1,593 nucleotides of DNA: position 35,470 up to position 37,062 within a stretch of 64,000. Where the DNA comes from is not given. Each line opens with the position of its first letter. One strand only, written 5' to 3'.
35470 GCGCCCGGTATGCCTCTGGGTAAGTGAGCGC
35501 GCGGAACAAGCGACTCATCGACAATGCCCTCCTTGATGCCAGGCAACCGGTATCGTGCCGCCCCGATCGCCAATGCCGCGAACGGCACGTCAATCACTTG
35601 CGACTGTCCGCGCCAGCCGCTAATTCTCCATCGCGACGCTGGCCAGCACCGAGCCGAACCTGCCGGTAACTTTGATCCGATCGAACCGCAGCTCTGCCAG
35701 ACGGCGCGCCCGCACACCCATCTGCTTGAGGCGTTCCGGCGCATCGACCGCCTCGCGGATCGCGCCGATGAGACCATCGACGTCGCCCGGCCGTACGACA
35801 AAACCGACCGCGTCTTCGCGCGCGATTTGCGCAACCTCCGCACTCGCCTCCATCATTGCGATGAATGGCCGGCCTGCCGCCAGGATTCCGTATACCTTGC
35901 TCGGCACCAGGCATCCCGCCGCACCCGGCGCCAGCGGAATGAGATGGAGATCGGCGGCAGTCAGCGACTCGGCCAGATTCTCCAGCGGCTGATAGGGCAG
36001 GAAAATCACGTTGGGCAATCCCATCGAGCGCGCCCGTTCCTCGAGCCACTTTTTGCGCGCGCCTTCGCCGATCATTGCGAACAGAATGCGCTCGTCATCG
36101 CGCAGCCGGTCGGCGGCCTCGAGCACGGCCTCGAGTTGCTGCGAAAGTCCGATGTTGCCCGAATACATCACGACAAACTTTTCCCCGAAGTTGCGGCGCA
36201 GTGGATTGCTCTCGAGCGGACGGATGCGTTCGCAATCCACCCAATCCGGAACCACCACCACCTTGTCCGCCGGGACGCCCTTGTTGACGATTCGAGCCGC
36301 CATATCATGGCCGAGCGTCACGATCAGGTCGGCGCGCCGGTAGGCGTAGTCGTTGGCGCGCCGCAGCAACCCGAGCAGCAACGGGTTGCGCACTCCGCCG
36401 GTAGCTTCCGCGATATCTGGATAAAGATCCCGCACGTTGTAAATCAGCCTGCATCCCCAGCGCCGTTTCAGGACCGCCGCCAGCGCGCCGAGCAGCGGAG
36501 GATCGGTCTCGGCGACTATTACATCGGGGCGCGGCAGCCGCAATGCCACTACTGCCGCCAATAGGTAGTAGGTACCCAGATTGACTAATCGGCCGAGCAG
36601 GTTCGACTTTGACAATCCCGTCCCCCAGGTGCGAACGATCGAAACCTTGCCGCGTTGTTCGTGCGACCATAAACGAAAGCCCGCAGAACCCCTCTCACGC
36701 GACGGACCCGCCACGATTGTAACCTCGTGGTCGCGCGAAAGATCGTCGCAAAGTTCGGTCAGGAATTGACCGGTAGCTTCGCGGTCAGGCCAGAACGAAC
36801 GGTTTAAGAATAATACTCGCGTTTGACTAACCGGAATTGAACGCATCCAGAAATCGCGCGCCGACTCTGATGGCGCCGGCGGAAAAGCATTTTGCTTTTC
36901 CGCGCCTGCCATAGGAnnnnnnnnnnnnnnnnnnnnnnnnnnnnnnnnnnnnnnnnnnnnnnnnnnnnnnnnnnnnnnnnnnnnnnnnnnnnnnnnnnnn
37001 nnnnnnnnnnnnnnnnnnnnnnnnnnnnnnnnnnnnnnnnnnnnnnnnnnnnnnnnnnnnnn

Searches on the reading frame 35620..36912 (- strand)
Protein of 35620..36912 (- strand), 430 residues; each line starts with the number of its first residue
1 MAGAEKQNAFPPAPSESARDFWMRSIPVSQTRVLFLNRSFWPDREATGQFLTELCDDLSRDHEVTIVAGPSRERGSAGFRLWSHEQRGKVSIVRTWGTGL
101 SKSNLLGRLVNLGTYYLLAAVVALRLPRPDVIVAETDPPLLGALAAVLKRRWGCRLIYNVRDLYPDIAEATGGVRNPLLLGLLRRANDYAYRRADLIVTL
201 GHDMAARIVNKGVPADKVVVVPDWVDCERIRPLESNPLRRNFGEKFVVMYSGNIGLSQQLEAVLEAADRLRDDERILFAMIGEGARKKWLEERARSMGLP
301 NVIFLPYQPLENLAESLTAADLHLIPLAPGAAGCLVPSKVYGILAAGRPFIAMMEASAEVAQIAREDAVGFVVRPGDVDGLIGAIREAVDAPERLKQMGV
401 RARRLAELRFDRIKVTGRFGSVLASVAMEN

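Call 7: search_protein_families(library=pfam, proteins=[window:35620-36912:-], max_evalue=0.00001)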
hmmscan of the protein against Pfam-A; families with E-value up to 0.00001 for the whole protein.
window:35620-36912:- (430 aa): 4 families
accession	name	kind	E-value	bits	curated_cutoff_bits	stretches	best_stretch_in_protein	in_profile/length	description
PF13579.12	Glyco_trans_4_4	-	4e-20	73.2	29.7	1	50-224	6-158/158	Glycosyl transferase 4-like domain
PF00534.26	Glycos_transf_1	-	1.2e-15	57.9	26.4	1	243-404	13-171/172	Glycosyl transferases group 1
PF13439.12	Glyco_transf_4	-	9.1e-15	55.5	28.5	1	49-229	6-170/170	Glycosyltransferase Family 4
PF13692.12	Glyco_trans_1_4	-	5.5e-14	53.1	27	1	246-389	2-140/142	Glycosyl transferases group 1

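Call 25: search_protein_families(library=ncbifam, proteins=[window:35620-36912:-], max_evalue=1e-8)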
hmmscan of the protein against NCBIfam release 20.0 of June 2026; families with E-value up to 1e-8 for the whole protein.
window:35620-36912:- (430 aa): 5 families
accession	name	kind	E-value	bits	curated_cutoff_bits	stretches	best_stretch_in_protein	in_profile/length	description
NF007640.0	PRK10307.1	subfamily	4.7e-61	206.9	276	1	32-426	2-407/411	WcaI family glycosyltransferase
TIGR04007.1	wcaI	equivalog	1.6e-38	132.4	800.45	1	37-412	7-394/407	colanic acid biosynthesis glycosyltransferase WcaI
TIGR04063.1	stp3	hypoth_equivalog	1.4e-16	60.4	442.05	1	126-411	90-380/397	TIGR04063 family PEP-CTERM/XrtA system glycosyltransferase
TIGR03088.1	stp2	hypoth_equivalog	2e-11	43.6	409.05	1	212-419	156-366/374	TIGR03088 family PEP-CTERM/XrtA system glycosyltransferase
TIGR03999.1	thiol_BshA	equivalog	1.7e-10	40.4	273.7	1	187-419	138-366/375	N-acetyl-alpha-D-glucosaminyl L-malate synthase BshA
